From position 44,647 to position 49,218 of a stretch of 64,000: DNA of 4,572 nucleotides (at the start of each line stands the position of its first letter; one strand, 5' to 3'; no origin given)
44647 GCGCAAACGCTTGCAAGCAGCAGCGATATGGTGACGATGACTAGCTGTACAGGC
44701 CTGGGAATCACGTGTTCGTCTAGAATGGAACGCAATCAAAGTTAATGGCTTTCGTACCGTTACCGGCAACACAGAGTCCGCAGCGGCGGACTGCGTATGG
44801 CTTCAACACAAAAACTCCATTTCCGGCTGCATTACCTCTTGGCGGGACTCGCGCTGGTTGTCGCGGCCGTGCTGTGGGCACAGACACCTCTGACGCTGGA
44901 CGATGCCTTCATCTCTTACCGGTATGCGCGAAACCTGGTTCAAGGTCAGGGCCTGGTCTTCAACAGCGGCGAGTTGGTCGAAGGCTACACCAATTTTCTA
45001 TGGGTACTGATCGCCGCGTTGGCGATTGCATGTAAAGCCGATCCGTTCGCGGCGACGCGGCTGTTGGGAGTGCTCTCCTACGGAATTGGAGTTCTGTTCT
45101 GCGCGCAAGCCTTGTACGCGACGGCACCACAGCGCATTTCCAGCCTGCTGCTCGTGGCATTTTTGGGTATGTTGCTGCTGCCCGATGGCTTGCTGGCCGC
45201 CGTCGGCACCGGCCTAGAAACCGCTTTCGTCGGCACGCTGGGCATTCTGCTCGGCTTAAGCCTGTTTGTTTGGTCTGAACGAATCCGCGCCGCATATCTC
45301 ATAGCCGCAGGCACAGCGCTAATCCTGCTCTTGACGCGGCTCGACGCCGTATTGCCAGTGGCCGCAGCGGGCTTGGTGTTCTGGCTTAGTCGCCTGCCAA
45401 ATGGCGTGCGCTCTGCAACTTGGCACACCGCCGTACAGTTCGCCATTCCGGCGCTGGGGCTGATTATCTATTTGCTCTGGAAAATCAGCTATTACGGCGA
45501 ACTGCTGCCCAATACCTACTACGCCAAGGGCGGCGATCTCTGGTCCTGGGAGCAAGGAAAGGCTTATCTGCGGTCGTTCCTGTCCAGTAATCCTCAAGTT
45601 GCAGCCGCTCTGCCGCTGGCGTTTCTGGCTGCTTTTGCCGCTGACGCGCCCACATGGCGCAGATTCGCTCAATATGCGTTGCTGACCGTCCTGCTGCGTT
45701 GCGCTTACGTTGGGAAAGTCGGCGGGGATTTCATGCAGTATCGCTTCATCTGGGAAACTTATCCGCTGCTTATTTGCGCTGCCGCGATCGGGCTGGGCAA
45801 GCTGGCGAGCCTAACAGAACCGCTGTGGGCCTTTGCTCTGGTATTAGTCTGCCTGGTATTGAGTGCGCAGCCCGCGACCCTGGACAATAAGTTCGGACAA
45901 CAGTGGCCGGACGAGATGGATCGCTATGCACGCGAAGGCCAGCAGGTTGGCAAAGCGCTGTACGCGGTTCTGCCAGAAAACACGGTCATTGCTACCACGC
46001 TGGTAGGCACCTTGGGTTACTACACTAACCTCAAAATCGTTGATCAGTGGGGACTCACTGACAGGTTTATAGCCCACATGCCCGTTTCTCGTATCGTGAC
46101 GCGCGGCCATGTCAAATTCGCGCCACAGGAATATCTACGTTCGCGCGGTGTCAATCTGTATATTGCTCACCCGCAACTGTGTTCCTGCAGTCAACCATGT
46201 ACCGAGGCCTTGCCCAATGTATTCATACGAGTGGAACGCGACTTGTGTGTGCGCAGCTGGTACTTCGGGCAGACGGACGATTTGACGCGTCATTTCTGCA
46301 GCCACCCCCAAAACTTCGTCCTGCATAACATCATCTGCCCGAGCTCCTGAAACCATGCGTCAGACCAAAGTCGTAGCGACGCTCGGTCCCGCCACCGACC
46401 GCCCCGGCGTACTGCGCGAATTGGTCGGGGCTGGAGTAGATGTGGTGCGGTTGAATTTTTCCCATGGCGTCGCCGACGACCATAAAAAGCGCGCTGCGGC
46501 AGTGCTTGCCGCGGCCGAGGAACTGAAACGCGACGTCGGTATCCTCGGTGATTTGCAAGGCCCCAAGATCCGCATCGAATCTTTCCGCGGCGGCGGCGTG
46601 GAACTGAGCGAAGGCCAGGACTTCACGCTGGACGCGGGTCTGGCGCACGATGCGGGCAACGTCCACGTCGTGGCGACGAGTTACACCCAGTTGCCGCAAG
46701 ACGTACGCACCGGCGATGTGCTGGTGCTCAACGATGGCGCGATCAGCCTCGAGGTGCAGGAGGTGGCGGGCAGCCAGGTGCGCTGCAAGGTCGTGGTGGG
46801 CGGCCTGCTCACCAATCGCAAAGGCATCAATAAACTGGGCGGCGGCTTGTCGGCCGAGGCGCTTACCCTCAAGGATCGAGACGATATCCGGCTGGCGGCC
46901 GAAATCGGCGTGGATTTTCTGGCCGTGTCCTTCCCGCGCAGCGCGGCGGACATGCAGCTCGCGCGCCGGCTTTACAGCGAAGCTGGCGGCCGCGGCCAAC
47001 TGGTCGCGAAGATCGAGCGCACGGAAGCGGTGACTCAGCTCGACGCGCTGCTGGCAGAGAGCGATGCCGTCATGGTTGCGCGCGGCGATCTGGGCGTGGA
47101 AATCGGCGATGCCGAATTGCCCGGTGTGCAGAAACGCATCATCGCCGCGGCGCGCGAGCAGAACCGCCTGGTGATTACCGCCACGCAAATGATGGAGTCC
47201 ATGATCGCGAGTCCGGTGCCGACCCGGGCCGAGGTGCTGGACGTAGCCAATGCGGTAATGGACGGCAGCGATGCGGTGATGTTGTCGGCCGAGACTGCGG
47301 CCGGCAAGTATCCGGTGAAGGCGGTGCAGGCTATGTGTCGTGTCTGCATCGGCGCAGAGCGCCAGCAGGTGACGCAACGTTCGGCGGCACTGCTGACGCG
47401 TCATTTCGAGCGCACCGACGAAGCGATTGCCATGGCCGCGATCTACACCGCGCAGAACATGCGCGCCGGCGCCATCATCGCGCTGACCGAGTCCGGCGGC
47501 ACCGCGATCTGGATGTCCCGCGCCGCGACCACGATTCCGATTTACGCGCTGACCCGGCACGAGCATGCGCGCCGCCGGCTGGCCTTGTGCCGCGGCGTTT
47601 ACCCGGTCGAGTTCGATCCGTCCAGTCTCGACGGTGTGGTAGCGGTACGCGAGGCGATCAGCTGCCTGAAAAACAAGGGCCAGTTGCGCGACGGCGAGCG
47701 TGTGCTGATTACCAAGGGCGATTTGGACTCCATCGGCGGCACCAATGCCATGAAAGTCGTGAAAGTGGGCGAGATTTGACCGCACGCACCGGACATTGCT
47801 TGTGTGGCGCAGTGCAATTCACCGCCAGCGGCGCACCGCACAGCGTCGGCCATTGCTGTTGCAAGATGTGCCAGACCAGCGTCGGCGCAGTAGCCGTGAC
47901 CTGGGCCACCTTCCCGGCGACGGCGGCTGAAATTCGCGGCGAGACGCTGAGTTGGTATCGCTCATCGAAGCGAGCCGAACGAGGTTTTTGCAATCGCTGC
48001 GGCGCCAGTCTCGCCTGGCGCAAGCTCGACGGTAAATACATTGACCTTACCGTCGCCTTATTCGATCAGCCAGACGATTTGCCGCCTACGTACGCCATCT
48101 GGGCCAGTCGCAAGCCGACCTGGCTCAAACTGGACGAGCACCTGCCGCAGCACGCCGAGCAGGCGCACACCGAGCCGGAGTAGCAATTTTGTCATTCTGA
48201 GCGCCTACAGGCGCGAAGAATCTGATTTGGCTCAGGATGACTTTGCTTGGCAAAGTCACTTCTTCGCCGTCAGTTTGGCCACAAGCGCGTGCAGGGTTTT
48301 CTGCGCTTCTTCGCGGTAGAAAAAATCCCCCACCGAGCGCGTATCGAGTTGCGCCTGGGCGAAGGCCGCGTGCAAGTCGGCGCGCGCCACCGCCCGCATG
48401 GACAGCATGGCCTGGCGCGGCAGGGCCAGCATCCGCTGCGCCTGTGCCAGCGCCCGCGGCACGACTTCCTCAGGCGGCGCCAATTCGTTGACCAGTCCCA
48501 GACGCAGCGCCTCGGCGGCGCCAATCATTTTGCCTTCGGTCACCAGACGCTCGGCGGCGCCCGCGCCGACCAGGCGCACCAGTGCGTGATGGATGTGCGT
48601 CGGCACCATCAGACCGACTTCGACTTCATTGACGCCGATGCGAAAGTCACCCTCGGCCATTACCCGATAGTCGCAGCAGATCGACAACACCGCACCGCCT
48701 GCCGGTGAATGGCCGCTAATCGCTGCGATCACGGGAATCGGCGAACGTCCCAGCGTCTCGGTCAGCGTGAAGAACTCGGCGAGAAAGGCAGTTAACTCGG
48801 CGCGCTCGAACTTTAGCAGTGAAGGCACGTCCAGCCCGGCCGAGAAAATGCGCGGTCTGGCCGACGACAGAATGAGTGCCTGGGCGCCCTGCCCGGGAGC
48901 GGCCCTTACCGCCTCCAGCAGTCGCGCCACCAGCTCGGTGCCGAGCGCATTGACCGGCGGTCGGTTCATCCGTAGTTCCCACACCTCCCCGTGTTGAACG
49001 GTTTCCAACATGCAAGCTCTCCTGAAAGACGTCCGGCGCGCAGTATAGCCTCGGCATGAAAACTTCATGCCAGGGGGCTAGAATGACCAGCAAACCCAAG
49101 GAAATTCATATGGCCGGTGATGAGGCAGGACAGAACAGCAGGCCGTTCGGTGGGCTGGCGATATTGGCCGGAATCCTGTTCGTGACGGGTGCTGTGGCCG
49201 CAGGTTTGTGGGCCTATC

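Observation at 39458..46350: Tightly coupled operon: discoidin-domain polytopic membrane protein, FMN alpha-hydroxy-acid oxidase, TM-anchored strictosidine-synthase-like propeller and crotonase, divergent from a GT-C-like membrane protein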

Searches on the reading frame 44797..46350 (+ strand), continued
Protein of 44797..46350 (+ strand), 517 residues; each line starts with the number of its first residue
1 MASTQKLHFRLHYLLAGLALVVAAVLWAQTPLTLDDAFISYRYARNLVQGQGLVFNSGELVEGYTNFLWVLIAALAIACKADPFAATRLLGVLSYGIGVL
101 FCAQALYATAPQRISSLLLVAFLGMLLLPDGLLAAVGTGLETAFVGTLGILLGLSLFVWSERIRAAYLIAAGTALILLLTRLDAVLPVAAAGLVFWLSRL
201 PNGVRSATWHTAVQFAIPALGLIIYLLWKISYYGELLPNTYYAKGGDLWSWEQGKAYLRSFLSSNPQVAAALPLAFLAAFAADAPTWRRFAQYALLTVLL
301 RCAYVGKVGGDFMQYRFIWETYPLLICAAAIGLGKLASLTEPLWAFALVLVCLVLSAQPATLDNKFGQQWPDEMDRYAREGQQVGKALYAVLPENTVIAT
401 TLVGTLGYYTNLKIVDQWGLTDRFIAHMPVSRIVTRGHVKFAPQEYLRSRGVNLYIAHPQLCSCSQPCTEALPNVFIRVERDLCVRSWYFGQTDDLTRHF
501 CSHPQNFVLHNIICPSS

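Call 89: search_solved_structures(query=A2, max_evalue=1e-10, show_alignments=1)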
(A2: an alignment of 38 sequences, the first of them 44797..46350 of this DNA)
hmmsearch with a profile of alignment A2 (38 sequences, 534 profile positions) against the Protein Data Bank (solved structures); distinct sequences matched with E-value up to 1e-10: 1.
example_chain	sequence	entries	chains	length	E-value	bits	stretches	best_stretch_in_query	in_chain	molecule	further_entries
9dlf_C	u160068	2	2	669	3e-36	128.2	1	21-352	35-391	Arabinosyltransferase AftB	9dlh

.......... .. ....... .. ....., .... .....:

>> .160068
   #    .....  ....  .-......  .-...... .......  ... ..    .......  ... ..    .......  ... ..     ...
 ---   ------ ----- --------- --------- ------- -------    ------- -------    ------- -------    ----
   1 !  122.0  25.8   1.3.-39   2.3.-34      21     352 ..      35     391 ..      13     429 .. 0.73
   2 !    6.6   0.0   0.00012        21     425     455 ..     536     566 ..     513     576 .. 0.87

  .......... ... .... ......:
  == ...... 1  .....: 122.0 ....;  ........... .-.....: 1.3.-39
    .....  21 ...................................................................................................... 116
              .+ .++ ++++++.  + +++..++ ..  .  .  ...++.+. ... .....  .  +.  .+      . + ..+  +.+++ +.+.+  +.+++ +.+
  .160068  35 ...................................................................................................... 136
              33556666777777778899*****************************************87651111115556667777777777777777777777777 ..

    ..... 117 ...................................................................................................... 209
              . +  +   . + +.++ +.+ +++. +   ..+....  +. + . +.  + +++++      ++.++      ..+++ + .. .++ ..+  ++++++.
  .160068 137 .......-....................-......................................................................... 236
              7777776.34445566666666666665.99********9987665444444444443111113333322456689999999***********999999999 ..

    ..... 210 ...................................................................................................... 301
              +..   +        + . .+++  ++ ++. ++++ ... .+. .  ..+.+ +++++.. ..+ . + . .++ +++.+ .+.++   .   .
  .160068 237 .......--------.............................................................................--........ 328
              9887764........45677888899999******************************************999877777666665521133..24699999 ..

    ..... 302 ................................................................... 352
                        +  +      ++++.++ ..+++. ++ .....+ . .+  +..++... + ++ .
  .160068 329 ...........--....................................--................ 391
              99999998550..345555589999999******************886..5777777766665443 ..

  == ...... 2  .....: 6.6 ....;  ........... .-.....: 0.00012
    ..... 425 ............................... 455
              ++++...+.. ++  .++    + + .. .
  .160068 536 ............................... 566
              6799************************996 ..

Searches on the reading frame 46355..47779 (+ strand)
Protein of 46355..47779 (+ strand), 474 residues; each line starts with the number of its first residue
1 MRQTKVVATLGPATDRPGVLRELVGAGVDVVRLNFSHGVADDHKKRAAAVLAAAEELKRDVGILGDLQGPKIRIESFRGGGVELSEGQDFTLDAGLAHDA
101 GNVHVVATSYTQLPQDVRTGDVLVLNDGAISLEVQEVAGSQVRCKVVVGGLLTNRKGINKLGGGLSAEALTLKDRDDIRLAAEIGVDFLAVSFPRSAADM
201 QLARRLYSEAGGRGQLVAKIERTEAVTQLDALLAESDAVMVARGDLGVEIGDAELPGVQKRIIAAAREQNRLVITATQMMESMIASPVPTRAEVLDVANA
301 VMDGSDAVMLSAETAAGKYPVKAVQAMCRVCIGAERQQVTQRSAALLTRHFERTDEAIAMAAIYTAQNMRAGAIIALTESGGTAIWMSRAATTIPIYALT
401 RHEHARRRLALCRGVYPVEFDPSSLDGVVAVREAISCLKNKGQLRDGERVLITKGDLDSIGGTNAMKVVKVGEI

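Call 90: search_protein_families(library=pfam, proteins=[window:46355-47779:+], max_evalue=0.001)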
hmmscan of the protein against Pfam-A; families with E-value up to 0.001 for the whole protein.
window:46355-47779:+ (474 aa): 2 families
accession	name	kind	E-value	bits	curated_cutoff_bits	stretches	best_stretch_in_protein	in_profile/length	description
PF00224.27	PK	-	7e-111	370.9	30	1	1-324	1-328/328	Pyruvate kinase, barrel domain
PF02887.21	PK_C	-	3.9e-31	107.9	28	1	356-469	1-114/114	Pyruvate kinase, alpha/beta domain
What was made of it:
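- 46355..47779 (+): Pyruvate kinase, 4 nt downstream of the 517-aa gene. It is a neighbour, not part of any glycan function. Pfam PK + PK_C (call 90).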

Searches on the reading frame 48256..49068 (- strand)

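Call 90: search_protein_families(library=pfam, proteins=[window:48256-49068:-], max_evalue=0.001)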
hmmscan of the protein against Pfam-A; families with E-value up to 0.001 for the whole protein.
window:48256-49068:- (270 aa): 2 families
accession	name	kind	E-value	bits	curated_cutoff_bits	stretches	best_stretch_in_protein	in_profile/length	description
PF00378.25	ECH_1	-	2.8e-42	145.2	27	1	28-266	5-244/251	Enoyl-CoA hydratase/isomerase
PF16113.10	ECH_2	-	3.8e-18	66.5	27.2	1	33-262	5-238/335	Enoyl-CoA hydratase/isomerase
